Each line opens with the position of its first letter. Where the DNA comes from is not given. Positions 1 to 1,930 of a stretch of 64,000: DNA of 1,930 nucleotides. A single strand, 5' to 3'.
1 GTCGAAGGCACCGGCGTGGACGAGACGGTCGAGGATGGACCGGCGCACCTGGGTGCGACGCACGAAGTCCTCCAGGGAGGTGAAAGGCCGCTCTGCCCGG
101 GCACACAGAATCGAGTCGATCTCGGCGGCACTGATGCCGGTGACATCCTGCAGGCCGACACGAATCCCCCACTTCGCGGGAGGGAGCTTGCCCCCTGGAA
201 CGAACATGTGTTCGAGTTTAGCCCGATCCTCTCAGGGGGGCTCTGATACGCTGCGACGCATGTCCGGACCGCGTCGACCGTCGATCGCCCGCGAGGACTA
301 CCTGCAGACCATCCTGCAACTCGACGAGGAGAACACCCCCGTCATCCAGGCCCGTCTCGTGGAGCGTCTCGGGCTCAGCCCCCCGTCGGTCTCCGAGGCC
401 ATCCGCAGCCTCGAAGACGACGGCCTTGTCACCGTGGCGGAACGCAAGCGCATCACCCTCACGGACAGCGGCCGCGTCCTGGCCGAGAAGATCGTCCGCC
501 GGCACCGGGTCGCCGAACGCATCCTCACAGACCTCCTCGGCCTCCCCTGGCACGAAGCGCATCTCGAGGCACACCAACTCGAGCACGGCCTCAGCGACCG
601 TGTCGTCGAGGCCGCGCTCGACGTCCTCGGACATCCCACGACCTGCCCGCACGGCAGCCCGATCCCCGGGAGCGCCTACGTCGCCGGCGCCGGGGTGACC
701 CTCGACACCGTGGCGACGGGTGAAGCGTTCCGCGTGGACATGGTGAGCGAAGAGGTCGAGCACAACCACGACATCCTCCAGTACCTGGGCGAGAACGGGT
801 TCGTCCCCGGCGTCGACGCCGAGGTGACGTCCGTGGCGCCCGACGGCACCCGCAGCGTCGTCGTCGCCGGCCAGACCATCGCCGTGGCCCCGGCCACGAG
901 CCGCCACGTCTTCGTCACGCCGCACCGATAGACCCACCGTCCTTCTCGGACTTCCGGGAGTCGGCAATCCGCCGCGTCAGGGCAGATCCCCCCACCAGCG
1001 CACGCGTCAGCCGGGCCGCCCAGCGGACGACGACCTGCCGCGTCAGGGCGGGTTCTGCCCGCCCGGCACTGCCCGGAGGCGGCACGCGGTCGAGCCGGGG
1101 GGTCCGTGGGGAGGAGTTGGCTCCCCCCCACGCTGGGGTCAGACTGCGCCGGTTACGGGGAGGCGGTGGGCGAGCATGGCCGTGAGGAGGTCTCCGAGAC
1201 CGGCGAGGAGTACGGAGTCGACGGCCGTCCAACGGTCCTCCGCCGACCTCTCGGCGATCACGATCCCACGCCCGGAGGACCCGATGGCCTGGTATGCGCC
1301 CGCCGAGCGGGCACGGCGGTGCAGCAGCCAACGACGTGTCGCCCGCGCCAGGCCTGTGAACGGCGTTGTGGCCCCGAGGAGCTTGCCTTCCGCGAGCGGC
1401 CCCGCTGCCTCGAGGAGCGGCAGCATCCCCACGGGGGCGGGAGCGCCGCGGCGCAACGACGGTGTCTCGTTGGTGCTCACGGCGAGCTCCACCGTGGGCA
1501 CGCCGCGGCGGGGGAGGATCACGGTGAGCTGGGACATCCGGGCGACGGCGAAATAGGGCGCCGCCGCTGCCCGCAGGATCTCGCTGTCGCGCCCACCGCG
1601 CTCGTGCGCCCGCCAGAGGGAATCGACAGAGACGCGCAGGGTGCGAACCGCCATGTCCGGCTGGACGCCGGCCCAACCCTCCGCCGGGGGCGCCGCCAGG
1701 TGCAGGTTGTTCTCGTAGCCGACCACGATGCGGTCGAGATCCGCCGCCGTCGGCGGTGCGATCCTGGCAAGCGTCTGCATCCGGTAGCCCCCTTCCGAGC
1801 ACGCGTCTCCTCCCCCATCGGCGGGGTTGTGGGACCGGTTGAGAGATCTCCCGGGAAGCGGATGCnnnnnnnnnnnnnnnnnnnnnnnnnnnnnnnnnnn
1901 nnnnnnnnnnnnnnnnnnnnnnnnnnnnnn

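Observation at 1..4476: SOS-regulated dnaE2 (ImuC) split by a 1.6-kb insertion bounded by 10/11-bp direct repeats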

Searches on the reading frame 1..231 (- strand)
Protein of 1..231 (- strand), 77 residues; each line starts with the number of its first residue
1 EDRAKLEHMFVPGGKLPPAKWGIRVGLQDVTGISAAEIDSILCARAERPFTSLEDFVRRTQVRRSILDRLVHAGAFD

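Call 3: search_protein_families(library=pfam, proteins=[window:1-231:-], max_evalue=0.01)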
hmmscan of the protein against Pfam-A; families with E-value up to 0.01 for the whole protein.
window:1-231:- (77 aa): 1 family
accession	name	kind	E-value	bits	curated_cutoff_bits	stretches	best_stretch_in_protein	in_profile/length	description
PF14579.12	HHH_6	-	5.7e-15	55.7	25.6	1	21-77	21-81/90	Helix-hairpin-helix motif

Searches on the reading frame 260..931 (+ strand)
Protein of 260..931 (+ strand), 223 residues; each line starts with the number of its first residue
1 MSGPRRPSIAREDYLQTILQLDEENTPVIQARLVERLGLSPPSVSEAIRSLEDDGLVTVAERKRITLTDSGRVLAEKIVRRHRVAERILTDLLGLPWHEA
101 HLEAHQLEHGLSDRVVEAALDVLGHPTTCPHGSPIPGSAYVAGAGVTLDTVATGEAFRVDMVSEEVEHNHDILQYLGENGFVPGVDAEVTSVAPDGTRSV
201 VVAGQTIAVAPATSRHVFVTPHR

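Call 3: search_protein_families(library=pfam, proteins=[window:260-931:+], max_evalue=0.01)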
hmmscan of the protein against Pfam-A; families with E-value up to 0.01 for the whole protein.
window:260-931:+ (223 aa): 15 families
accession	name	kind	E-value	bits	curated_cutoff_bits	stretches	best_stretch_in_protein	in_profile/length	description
PF02742.21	Fe_dep_repr_C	-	1.1e-27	96.2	27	1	68-136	1-69/70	Iron dependent repressor, metal binding and dimerisation domain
PF01325.25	Fe_dep_repress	-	2.3e-13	50.6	26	1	12-63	7-58/60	Iron dependent repressor, N-terminal DNA binding domain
PF04023.20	FeoA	-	1.5e-10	41.4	23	1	146-221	1-74/74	FeoA domain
PF12802.13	MarR_2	-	3.6e-07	30.7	27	1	16-60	9-53/61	MarR family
PF13412.12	HTH_24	-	3.8e-06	26.8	21.9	1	30-58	20-48/48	Winged helix-turn-helix DNA-binding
PF00126.33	HTH_1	-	5.8e-06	26.6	26.6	1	35-72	21-60/60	Bacterial regulatory helix-turn-helix protein, lysR family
PF13545.12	HTH_Crp_2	-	6.7e-06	26.4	27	1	26-69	21-63/70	Crp-like helix-turn-helix domain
PF01047.28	MarR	-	3.8e-05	23.9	24.6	1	23-59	13-49/59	MarR family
PF00392.27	GntR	-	5.7e-05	23.1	27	1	32-65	29-62/64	Bacterial regulatory proteins, gntR family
PF24034.1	DUF7343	-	0.00025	21.2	27.6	1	18-58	9-49/62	Domain of unknown function (DUF7343)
PF25213.1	HVO_A0261_N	-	0.00066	20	35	1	26-81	23-77/86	HVO_A0261 N-terminal domain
PF09339.16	HTH_IclR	-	0.00094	19.3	22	1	22-58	13-49/52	IclR helix-turn-helix domain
PF01978.25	TrmB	-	0.003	17.8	25.6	0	32-63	27-58/68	Sugar-specific transcriptional regulator TrmB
PF01022.26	HTH_5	-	0.0049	17.2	22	0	33-58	21-46/47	Bacterial regulatory protein, arsR family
PF13463.12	HTH_27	-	0.0064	17.2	22.2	0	24-71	15-68/68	Winged helix DNA-binding domain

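Call 23: search_protein_families(library=ncbifam, proteins=[window:260-931:+], max_evalue=0.001)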
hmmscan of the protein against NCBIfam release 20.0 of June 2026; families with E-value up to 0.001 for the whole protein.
window:260-931:+ (223 aa): 8 families
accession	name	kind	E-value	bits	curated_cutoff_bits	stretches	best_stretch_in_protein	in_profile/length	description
NF053665.1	TransRegDtxRActin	equivalog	1.1e-43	149.3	290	1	12-220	9-231/233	iron-dependent transcriptional repressor DtxR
NF047407.1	TransRegMntRTherm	equivalog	4.2e-32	111.6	350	1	9-221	8-225/227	manganese-dependent transcriptional regulator MntR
NF008273.0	PRK11050.1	equivalog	1.5e-17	63.7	153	1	12-119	39-145/156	manganese-binding transcriptional regulator MntR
NF003025.0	PRK03902.1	equivalog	1.3e-09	38.2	138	1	10-120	5-114/142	transcriptional regulator MntR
NF003210.0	PRK04172.1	equivalog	0.00025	20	350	1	18-123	11-112/496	phenylalanine--tRNA ligase subunit alpha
NF047520.1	trans_act_CidR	equivalog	0.00027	20.2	415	1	35-92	23-82/292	cidABC operon transcriptional activator CidR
TIGR03339.1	phn_lysR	subfamily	0.00059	19.2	341.1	1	33-81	17-66/279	aminoethylphosphonate catabolism associated LysR family transcriptional regulator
NF033788.1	HTH_metalloreg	subfamily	0.00067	19.4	55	0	31-61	29-59/77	metalloregulator ArsR/SmtB family transcription factor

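Call 62: search_protein_families(library=phrogs, proteins=[window:260-931:+], max_evalue=0.01)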
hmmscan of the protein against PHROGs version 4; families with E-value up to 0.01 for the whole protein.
window:260-931:+ (223 aa): 3 families
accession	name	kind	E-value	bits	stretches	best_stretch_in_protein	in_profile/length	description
phrog_3736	-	unknown function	0.00063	20.2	1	35-89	25-81/303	-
phrog_11046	-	transcription regulation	0.00098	19.9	1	32-79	28-81/94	transcriptional regulator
phrog_2440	-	transcription regulation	0.0068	17.3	0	36-77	54-97/126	transcriptional regulator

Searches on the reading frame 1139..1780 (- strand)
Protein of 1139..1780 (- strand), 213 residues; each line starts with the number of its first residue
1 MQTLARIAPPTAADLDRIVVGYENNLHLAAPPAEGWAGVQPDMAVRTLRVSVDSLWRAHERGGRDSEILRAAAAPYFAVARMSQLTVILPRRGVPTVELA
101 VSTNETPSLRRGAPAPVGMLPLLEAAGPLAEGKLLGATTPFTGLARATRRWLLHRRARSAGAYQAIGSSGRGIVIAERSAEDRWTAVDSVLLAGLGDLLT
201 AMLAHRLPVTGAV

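Call 3: search_protein_families(library=pfam, proteins=[window:1139-1780:-], max_evalue=0.01)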
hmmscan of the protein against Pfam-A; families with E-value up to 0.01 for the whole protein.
window:1139-1780:- (213 aa): 0 families

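Call 23: search_protein_families(library=ncbifam, proteins=[window:1139-1780:-], max_evalue=0.001)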
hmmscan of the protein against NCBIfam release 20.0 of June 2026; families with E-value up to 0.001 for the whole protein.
window:1139-1780:- (213 aa): 0 families

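Call 61: find_homologous_proteins(query=window:1139-1780:-, max_evalue=0.001)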
Query window:1139-1780:- (213 aa): 1 proteins with E <= 0.001 among 8000 candidates.
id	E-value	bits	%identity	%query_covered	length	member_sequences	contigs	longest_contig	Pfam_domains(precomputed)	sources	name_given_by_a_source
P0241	1.1e-129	448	100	100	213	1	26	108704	-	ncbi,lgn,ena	-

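Call 62: search_protein_families(library=phrogs, proteins=[window:1139-1780:-], max_evalue=0.01)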
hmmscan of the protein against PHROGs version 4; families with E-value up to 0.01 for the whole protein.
window:1139-1780:- (213 aa): 0 families

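Call 77: search_protein_representatives(protein=window:1139-1780:-)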
Query: 213 residues. Proteins with E-value up to 0.001 (for the whole library): 2; up to 1e-10: 1; up to 1e-30: 1. The best 2 are listed.
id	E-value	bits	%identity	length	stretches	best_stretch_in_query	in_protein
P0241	3.4e-130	447.9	100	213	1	1-213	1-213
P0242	1.1e-06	44.6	34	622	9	8-44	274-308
